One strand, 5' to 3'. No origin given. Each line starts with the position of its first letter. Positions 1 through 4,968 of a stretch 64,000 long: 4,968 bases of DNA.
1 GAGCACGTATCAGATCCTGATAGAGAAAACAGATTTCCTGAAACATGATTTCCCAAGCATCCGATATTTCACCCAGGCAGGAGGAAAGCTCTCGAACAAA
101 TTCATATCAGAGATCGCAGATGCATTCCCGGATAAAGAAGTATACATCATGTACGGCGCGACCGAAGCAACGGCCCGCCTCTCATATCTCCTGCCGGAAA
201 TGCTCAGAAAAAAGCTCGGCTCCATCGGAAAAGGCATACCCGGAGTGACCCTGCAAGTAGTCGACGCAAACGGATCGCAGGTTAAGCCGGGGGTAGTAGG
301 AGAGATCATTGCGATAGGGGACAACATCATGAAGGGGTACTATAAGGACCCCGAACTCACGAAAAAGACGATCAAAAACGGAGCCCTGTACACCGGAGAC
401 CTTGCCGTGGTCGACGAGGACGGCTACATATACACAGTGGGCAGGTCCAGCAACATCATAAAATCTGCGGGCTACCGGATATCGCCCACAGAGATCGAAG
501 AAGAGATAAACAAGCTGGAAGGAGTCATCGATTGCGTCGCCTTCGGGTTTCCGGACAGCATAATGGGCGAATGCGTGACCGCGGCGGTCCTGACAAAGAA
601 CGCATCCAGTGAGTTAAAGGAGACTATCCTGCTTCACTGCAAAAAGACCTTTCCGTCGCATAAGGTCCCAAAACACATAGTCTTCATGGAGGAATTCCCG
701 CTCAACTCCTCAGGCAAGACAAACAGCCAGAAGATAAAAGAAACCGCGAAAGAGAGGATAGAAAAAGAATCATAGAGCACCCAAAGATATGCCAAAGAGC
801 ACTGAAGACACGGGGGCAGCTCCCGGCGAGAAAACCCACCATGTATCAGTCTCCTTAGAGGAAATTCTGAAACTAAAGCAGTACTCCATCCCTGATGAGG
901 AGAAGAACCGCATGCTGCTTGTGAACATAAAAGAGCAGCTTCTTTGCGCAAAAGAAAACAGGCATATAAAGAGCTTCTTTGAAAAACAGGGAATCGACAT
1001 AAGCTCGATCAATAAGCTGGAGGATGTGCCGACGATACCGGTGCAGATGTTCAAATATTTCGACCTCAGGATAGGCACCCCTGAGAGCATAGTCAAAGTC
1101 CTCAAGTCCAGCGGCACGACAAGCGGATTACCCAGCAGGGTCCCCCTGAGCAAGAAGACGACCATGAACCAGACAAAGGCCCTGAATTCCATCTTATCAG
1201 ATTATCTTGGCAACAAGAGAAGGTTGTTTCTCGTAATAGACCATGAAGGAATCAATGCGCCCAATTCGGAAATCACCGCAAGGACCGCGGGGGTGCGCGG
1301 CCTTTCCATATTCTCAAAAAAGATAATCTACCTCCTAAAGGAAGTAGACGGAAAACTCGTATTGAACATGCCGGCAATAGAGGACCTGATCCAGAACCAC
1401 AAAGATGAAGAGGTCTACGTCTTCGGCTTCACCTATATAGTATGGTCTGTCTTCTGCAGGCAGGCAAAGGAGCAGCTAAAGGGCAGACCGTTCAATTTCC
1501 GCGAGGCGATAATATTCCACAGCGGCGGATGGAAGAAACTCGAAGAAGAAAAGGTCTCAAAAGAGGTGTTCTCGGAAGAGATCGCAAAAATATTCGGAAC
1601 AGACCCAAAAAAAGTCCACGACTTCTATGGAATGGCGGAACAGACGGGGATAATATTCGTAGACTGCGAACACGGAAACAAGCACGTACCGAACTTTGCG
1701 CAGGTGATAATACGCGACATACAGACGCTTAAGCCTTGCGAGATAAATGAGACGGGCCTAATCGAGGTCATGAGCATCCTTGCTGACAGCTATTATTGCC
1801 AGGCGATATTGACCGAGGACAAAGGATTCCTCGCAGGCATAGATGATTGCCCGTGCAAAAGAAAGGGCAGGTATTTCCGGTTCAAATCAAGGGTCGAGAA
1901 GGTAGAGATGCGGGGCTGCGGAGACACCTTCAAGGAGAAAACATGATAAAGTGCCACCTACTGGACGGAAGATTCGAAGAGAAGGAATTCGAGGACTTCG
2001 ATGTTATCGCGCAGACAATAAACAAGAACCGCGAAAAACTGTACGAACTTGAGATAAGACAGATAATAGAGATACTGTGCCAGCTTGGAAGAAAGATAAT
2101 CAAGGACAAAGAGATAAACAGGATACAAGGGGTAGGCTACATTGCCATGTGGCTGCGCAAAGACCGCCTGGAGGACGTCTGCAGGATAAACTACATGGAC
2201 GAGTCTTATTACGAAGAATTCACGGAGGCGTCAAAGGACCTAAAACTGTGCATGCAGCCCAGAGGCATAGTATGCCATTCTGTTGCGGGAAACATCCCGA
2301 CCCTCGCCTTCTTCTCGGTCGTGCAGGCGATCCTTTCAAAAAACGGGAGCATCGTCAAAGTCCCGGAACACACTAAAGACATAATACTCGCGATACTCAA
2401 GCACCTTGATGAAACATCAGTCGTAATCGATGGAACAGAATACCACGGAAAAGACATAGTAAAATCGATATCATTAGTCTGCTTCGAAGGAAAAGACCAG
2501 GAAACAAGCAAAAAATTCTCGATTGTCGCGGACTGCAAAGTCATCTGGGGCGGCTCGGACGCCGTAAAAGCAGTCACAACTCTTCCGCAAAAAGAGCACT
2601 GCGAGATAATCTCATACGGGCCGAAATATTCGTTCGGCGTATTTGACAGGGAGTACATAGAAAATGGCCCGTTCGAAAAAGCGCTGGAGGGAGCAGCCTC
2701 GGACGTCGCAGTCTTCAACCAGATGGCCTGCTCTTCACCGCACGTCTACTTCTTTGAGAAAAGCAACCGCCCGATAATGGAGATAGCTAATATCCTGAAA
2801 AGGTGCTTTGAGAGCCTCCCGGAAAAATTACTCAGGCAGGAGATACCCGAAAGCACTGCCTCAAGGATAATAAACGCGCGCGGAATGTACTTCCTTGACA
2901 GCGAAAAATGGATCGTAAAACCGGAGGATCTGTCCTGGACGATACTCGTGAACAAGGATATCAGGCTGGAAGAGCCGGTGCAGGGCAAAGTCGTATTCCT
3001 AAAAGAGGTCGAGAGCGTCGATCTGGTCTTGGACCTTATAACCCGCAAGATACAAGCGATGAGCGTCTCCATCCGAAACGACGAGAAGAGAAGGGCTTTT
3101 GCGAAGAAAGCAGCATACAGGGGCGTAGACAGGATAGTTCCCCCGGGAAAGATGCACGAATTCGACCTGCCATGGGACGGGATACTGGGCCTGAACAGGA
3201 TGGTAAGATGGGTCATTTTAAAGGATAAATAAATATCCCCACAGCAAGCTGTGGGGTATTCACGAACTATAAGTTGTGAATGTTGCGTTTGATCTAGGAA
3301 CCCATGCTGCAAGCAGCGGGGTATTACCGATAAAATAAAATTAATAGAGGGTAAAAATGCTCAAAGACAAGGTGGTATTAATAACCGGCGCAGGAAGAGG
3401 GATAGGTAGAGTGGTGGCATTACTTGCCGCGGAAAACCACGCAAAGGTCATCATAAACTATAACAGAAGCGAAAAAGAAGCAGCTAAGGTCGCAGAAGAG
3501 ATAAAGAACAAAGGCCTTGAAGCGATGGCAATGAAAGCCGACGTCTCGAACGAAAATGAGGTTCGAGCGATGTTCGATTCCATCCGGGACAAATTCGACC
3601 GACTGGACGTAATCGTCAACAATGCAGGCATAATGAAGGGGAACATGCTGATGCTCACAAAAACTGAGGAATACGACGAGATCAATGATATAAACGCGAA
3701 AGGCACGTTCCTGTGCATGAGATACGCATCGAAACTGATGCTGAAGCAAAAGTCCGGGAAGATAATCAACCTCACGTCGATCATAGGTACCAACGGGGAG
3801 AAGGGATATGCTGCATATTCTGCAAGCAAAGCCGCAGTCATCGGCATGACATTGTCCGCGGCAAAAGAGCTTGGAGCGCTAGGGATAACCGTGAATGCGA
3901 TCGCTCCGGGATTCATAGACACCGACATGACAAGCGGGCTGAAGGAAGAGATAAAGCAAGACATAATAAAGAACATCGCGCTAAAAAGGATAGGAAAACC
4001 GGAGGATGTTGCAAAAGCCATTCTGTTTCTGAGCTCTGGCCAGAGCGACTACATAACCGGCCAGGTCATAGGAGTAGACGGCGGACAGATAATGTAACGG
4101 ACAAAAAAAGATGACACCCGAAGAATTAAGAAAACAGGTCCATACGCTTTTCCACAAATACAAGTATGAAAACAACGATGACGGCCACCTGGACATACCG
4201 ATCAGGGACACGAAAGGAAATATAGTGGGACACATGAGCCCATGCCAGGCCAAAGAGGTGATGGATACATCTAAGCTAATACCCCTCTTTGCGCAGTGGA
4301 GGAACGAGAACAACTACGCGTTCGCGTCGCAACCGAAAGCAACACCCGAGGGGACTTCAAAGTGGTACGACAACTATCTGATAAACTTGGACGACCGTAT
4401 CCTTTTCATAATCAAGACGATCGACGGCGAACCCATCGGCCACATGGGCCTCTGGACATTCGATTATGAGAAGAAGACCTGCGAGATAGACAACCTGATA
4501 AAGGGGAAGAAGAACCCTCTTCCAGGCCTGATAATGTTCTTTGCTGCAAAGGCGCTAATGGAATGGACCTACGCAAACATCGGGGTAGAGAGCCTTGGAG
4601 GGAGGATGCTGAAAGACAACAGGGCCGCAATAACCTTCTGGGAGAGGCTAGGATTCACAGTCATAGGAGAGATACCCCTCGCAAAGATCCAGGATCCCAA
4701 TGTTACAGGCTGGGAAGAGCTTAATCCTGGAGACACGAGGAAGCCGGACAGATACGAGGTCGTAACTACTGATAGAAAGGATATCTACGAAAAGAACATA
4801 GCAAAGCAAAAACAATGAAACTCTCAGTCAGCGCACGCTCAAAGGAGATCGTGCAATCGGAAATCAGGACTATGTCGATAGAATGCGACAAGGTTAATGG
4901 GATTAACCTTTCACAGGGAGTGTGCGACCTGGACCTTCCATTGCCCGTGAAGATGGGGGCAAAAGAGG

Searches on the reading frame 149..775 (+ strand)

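Call 9: search_protein_families(library=pfam, proteins=[window:149-775:+], max_evalue=0.001)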
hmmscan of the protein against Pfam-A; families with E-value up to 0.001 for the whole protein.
window:149-775:+ (208 aa): 2 families
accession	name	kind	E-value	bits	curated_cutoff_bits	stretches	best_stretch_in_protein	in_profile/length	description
PF13193.12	AMP-binding_C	-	3.3e-14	54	24.5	1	115-190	1-76/76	AMP-binding enzyme C-terminal domain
PF00501.34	AMP-binding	-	3.6e-13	49.5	29.9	1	1-65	318-384/384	AMP-binding enzyme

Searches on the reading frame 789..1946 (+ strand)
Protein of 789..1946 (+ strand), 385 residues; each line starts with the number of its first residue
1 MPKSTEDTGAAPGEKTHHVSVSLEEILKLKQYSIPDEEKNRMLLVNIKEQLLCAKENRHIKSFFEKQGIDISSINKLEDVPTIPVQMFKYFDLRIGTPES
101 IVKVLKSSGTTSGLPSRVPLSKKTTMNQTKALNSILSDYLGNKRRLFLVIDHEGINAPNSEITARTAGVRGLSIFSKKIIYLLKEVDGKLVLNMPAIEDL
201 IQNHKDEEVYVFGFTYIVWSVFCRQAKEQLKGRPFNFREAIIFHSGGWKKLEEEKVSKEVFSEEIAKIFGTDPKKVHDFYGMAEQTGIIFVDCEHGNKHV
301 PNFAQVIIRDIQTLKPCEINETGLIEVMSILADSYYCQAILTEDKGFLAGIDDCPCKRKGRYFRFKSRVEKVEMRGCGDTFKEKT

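Call 9: search_protein_families(library=pfam, proteins=[window:789-1946:+], max_evalue=0.001)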
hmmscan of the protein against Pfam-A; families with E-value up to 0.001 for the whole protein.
window:789-1946:+ (385 aa): 1 family
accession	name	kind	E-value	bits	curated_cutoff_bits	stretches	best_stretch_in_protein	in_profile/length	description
PF04443.18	LuxE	-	8.9e-50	170.1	24.9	1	36-384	31-389/391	Acyl-protein synthetase, LuxE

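Call 57: find_encoding_contigs(protein=window:789-1946:+, flank=10000, max_places=1)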
Protein window:789-1946:+ (385 aa): 2 contigs read that carry it; 1 place shown.
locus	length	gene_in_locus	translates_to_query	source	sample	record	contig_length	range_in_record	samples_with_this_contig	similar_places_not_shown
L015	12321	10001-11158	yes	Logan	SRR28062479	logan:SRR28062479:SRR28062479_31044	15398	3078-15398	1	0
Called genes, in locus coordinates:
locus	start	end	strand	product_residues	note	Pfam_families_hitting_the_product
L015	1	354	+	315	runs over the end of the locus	PF01370:Epimerase, PF02719:Polysacc_synt_2 (faint), PF04321:RmlD_sub_bind, PF16363:GDP_Man_Dehyd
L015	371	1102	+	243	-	PF23023:Anti-Pycsar_Apyc1, PF00753:Lactamase_B, PF12706:Lactamase_B_2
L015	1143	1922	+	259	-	PF00483:NTP_transferase, PF12804:NTP_transf_3 (weak)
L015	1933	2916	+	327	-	PF01370:Epimerase, PF02719:Polysacc_synt_2, PF04321:RmlD_sub_bind, PF05368:NmrA (weak), PF08659:KR (weak), PF01073:3Beta_HSD, PF07993:NAD_binding_4 (weak), PF16363:GDP_Man_Dehyd, +1 more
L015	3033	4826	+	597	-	PF02776:TPP_enzyme_N, PF00205:TPP_enzyme_M, PF02775:TPP_enzyme_C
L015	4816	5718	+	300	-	PF09290:AcetDehyd-dimer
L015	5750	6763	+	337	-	PF00682:HMGL-like, PF07836:DmpG_comm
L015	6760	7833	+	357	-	PF01073:3Beta_HSD, PF01370:Epimerase, PF16363:GDP_Man_Dehyd, PF07993:NAD_binding_4 (weak)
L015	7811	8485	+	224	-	PF01648:ACPS, PF00550:PP-binding (weak)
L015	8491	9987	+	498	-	PF00501:AMP-binding, PF13193:AMP-binding_C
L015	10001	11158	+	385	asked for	PF04443:LuxE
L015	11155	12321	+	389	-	?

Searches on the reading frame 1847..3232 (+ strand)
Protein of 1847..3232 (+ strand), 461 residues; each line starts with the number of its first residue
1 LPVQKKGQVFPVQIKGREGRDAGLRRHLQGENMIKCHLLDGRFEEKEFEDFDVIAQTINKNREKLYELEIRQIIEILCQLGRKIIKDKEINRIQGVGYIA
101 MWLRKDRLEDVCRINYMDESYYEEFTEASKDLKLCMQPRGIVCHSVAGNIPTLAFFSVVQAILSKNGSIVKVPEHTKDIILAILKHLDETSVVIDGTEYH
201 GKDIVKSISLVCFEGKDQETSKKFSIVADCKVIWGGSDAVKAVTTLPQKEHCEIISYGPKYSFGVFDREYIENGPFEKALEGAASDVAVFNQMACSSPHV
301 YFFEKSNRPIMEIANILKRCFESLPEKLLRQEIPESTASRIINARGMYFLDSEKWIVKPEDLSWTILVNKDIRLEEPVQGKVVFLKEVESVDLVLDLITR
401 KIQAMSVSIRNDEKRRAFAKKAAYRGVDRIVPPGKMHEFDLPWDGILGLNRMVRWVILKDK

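Call 9: search_protein_families(library=pfam, proteins=[window:1847-3232:+], max_evalue=0.001)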
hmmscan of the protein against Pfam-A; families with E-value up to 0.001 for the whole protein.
window:1847-3232:+ (461 aa): 1 family
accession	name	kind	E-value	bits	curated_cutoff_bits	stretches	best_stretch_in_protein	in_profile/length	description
PF05893.19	LuxC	-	1.6e-58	199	21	1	92-455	40-401/401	Acyl-CoA reductase (LuxC)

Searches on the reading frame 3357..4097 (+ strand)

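Call 9: search_protein_families(library=pfam, proteins=[window:3357-4097:+], max_evalue=0.001)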
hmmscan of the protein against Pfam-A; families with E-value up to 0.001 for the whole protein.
window:3357-4097:+ (246 aa): 7 families
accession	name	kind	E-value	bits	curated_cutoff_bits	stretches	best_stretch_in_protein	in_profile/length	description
PF13561.12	adh_short_C2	-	3.2e-67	227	27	1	11-243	1-234/236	Enoyl-(Acyl carrier protein) reductase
PF00106.31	adh_short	-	3.2e-58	196.9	26.6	1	5-198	1-193/195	short chain dehydrogenase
PF08659.16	KR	-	1.6e-17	64.5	22.6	1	7-162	3-157/180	KR domain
PF01488.26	Shikimate_DH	-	2.6e-05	24.7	24.3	1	2-60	10-67/138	Shikimate / quinate 5-dehydrogenase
PF23441.1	SDR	-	7.6e-05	22.7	27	1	128-244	134-255/258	SDR-like rossmann domain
PF01370.27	Epimerase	-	0.0001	22.2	20.9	1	7-194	1-188/240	NAD dependent epimerase/dehydratase family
PF02719.21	Polysacc_synt_2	-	0.00023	20.9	20.2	1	7-76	1-76/293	Polysaccharide biosynthesis protein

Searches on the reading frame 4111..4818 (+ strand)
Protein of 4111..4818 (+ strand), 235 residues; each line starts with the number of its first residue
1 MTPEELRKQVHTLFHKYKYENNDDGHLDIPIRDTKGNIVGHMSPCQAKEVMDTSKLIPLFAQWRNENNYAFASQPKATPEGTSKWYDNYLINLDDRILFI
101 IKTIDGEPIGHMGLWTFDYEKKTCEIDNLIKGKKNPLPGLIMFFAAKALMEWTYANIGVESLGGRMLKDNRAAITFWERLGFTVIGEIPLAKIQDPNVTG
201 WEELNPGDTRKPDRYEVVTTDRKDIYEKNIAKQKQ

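Call 9: search_protein_families(library=pfam, proteins=[window:4111-4818:+], max_evalue=0.001)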
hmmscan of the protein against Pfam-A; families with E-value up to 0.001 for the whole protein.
window:4111-4818:+ (235 aa): 4 families
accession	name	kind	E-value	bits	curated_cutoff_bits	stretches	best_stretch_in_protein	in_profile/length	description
PF13302.13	Acetyltransf_3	-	7.9e-10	40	25.4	1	58-183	14-138/138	Acetyltransferase (GNAT) domain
PF13420.13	Acetyltransf_4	-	2.5e-07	31.3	24.3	1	62-186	14-138/155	Acetyltransferase (GNAT) domain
PF00583.31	Acetyltransf_1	-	0.00019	22.1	20.7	0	85-129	24-65/116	Acetyltransferase (GNAT) family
PF13523.12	Acetyltransf_8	-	0.00036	20.6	27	1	57-188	6-143/145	Acetyltransferase (GNAT) domain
